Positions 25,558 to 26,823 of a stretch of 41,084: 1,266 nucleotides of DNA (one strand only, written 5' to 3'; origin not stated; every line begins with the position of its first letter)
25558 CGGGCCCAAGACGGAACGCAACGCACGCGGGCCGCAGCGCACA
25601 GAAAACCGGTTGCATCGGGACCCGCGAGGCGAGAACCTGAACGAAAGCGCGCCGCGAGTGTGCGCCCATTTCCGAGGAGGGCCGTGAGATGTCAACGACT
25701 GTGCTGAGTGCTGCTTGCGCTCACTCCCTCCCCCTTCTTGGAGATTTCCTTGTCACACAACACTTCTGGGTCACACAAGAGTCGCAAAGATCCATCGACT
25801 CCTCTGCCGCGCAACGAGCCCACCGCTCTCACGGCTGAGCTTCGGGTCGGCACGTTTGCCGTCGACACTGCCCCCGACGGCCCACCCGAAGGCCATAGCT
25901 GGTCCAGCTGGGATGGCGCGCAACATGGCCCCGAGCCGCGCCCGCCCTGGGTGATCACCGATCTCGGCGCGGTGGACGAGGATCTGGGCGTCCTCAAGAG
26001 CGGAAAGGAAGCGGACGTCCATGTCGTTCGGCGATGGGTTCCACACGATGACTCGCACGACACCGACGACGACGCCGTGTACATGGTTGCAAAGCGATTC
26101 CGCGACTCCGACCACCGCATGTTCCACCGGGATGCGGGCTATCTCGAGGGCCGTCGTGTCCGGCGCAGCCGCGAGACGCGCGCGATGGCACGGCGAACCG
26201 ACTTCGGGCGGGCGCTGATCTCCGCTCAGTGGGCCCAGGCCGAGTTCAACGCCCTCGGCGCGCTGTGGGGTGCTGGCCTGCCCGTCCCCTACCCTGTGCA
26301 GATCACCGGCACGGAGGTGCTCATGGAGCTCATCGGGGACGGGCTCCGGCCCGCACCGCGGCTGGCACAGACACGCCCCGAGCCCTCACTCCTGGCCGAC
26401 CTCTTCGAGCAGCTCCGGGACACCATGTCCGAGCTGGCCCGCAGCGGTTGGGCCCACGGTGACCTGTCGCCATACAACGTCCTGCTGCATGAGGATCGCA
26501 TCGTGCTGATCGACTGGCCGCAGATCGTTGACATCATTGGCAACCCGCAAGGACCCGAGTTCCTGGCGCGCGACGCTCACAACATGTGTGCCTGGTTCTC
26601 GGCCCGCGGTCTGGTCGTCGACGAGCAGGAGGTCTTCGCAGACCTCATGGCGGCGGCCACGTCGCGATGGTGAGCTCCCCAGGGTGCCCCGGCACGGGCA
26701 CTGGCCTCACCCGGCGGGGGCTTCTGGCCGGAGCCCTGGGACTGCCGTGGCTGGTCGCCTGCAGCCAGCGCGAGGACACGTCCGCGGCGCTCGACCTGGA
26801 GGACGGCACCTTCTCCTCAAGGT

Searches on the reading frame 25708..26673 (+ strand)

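Call 45: search_protein_families(library=pfam, proteins=[window:25708-26673:+], max_evalue=0.00001)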
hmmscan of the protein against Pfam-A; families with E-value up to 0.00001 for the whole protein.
window:25708-26673:+ (321 aa): 3 families
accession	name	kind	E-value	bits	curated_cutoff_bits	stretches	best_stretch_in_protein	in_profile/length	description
PF01163.29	RIO1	-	4.1e-31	108.5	22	1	148-304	27-182/187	RIO domain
PF19974.5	TCAD9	-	5.8e-06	26.2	40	1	227-270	275-321/429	Ternary complex associated domain 9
PF01636.29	APH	-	6.1e-06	26.6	23.2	0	225-270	147-194/239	Phosphotransferase enzyme family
